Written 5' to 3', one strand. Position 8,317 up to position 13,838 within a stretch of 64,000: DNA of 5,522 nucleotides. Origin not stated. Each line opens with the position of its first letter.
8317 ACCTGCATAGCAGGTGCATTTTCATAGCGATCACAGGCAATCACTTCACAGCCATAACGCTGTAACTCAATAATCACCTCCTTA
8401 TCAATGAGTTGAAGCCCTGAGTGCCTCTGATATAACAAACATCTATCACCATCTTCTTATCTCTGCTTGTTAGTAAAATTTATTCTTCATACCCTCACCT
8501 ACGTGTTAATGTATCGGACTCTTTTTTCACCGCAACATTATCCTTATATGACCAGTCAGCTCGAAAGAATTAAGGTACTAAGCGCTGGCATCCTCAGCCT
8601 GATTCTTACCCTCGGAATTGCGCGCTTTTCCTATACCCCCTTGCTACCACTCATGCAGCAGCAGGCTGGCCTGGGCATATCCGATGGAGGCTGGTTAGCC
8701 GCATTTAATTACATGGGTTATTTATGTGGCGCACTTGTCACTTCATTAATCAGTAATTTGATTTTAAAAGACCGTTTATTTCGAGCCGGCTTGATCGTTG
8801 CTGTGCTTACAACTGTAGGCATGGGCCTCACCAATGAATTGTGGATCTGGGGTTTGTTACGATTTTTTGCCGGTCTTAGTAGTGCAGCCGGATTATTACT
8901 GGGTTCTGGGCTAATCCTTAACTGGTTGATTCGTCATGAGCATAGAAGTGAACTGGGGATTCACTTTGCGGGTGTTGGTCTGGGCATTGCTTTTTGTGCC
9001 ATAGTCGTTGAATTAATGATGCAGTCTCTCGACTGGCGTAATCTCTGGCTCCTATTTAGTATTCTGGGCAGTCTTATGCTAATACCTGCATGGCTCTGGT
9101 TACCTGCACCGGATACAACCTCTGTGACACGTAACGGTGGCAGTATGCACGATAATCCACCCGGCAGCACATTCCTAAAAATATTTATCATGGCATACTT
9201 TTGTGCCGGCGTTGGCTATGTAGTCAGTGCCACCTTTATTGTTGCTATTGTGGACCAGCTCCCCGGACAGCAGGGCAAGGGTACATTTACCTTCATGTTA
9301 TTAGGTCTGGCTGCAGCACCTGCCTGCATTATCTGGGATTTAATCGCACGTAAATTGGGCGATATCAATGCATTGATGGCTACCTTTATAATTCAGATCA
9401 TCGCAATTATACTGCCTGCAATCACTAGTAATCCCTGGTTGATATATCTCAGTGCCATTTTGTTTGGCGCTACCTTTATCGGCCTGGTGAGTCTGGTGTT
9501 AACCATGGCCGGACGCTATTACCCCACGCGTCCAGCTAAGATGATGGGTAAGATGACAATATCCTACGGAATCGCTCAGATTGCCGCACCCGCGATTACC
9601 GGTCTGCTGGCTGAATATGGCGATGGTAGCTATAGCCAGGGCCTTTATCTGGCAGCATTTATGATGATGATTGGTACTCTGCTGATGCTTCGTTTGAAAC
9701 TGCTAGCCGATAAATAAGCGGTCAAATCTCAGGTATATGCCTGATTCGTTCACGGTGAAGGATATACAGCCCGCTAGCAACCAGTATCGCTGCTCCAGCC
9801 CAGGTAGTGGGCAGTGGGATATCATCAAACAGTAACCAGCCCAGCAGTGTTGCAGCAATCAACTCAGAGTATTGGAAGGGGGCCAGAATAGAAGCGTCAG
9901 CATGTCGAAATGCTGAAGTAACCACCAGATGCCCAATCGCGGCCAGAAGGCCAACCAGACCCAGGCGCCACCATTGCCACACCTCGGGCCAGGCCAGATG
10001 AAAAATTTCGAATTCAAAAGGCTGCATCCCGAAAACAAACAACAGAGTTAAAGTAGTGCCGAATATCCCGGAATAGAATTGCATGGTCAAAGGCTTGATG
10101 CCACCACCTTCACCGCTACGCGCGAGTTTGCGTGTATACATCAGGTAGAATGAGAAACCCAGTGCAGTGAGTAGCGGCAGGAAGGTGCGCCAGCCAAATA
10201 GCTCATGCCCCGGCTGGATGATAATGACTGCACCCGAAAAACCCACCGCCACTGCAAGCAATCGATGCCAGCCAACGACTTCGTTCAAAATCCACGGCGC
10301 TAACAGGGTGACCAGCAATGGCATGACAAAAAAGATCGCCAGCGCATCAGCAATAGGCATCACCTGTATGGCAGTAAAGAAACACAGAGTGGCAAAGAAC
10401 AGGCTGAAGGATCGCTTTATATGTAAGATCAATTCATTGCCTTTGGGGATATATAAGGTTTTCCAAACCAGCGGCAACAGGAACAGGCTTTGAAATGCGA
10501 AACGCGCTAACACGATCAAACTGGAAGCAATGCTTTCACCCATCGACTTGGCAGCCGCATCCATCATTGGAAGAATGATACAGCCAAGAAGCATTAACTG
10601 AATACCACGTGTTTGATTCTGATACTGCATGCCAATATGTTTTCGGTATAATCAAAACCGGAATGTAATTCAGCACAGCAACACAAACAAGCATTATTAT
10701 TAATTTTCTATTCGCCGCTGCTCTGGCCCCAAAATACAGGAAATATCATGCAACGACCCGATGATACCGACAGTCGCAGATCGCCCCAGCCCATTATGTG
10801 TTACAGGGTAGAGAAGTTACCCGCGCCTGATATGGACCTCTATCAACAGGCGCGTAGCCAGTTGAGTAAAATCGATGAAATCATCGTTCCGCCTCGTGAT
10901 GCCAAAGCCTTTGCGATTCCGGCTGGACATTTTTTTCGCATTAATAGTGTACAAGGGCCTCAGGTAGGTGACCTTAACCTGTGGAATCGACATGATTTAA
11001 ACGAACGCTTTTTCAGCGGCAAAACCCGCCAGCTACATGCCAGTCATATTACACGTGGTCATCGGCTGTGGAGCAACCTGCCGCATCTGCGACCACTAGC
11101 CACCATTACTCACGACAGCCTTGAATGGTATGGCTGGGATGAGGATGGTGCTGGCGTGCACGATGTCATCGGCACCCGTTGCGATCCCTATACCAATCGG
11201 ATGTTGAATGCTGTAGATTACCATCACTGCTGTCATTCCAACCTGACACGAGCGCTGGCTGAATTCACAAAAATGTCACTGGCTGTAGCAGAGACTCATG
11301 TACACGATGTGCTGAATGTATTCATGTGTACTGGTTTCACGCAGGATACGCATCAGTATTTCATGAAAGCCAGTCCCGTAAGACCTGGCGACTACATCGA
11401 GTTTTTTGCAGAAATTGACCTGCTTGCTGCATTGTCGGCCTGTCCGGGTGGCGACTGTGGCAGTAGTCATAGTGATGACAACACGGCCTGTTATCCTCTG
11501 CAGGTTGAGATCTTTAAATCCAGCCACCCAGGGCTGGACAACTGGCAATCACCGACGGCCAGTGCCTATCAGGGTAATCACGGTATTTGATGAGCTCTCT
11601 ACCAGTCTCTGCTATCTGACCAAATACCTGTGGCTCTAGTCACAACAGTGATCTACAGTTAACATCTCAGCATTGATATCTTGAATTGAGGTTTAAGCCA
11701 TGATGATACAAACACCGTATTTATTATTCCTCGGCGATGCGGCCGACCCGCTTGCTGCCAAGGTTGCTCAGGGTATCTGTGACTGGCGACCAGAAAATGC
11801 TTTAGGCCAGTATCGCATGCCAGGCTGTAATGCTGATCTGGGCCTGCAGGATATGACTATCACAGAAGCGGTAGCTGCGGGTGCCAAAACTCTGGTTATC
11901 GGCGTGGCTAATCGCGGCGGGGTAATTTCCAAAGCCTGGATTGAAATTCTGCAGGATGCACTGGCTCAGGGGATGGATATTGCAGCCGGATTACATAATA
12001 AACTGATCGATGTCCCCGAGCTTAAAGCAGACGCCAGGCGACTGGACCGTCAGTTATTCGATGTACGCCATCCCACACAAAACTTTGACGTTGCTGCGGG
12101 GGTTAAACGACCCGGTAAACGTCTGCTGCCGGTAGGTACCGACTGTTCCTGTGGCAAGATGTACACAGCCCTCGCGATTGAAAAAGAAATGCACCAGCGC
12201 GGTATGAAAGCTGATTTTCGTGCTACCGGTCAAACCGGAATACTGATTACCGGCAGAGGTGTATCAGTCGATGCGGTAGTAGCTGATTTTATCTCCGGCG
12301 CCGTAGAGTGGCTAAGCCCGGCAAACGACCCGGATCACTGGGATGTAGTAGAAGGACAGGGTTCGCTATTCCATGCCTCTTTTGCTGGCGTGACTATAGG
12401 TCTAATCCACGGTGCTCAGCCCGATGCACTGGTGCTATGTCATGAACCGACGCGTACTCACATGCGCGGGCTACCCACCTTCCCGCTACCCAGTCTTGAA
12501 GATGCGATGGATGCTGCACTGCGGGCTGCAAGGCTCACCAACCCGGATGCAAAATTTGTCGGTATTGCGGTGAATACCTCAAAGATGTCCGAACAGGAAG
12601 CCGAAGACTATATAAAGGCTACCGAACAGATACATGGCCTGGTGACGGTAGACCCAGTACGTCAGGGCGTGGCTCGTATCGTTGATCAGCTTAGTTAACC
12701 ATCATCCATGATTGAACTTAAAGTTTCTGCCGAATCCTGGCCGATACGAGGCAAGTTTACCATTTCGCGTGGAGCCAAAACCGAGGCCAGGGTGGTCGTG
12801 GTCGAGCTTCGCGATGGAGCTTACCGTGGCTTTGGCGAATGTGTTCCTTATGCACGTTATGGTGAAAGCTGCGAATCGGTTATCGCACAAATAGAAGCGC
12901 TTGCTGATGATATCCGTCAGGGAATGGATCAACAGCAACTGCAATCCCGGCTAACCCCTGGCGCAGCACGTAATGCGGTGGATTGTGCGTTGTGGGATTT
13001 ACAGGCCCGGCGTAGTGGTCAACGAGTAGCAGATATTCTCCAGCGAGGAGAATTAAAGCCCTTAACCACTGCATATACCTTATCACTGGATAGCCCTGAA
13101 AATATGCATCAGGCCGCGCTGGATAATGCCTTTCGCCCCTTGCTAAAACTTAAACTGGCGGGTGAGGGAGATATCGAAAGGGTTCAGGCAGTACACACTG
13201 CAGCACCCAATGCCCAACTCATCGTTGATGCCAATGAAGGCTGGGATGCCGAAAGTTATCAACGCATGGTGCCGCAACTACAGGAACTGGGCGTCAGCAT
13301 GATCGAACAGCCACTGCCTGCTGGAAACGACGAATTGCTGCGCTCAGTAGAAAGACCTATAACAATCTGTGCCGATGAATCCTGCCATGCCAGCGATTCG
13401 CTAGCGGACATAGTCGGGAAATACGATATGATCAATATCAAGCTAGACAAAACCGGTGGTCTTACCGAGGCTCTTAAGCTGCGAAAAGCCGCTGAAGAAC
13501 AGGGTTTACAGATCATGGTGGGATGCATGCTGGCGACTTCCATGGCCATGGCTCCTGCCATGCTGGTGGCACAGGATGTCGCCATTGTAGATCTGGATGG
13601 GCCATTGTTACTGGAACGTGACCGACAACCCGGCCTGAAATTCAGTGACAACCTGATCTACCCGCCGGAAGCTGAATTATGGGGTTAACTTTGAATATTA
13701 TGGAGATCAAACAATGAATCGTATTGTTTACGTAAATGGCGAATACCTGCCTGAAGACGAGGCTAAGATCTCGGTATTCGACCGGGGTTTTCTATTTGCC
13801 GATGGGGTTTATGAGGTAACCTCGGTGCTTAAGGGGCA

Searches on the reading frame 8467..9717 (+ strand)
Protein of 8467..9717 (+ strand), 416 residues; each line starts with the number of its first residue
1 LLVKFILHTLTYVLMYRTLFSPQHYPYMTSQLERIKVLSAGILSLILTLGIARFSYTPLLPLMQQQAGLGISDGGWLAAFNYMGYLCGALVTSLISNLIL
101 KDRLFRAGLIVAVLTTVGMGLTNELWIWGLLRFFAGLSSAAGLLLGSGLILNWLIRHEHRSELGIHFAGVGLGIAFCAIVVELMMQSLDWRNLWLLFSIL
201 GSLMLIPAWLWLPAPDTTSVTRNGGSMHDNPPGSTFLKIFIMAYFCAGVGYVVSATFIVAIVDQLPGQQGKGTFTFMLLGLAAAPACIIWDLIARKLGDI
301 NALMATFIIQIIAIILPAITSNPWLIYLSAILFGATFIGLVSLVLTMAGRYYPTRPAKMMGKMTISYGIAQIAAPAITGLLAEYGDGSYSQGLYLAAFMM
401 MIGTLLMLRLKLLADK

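Call 9: search_protein_families(library=pfam, proteins=[window:8467-9717:+], max_evalue=0.00001)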
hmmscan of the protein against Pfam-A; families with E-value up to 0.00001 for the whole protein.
window:8467-9717:+ (416 aa): 2 families
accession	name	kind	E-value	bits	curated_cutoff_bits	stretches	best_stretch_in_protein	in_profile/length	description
PF06779.20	MFS_4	-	2e-72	245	26.3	1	46-407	2-363/364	Uncharacterised MFS-type transporter YbfB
PF07690.21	MFS_1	-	4.5e-32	111.8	33.4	2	45-354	4-325/347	Major Facilitator Superfamily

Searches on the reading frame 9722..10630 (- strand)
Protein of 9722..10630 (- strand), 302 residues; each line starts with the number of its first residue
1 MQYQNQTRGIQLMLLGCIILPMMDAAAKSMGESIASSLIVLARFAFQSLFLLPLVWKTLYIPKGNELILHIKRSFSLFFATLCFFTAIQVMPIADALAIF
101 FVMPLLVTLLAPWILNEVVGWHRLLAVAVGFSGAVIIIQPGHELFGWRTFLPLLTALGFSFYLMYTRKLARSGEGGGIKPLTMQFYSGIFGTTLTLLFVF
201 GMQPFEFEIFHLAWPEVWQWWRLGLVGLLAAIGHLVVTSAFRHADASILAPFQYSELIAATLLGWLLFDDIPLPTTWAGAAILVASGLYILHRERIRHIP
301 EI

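Call 9: search_protein_families(library=pfam, proteins=[window:9722-10630:-], max_evalue=0.00001)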
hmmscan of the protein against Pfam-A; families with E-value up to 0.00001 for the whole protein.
window:9722-10630:- (302 aa): 1 family
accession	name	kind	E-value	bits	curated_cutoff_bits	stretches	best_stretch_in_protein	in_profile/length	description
PF00892.27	EamA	-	1.5e-20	74.3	28.2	2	8-138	2-134/135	EamA-like transporter family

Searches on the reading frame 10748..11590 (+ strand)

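Call 9: search_protein_families(library=pfam, proteins=[window:10748-11590:+], max_evalue=0.00001)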
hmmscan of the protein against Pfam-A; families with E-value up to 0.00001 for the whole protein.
window:10748-11590:+ (280 aa): 1 family
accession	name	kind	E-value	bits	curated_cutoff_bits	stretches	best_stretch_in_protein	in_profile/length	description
PF09347.15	DUF1989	-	8.8e-52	175.6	27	1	46-226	2-168/168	Domain of unknown function (DUF1989)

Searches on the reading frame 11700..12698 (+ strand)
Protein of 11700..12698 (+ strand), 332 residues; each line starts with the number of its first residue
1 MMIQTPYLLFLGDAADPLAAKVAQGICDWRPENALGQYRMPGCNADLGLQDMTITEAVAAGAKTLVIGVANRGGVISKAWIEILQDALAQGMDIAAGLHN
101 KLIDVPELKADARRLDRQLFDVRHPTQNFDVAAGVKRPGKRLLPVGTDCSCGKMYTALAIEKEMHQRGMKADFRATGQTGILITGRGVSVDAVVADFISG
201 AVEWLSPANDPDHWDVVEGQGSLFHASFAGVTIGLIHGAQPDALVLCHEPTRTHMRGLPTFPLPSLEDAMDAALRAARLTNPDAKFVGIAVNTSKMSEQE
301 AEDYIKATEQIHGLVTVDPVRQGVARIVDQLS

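Call 9: search_protein_families(library=pfam, proteins=[window:11700-12698:+], max_evalue=0.00001)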
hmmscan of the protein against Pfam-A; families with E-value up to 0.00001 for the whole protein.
window:11700-12698:+ (332 aa): 2 families
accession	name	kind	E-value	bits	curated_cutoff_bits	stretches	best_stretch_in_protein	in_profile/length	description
PF07755.17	DUF1611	-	4.5e-76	255.2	25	1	131-328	2-201/201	Domain of unknown function (DUF1611_C) P-loop domain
PF17396.8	DUF1611_N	-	2.1e-24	86.1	22.6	1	42-125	5-95/95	Domain of unknown function (DUF1611_N) Rossmann-like domain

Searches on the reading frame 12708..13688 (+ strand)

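Call 9: search_protein_families(library=pfam, proteins=[window:12708-13688:+], max_evalue=0.00001)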
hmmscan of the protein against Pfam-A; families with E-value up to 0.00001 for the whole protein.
window:12708-13688:+ (326 aa): 2 families
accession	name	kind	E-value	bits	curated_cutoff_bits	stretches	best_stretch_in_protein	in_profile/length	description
PF13378.12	MR_MLE_C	-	3e-29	102.8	29.4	1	146-288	18-168/219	Enolase C-terminal domain-like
PF02746.21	MR_MLE_N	-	9.6e-15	55.3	22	1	1-111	1-116/117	Mandelate racemase / muconate lactonizing enzyme, N-terminal domain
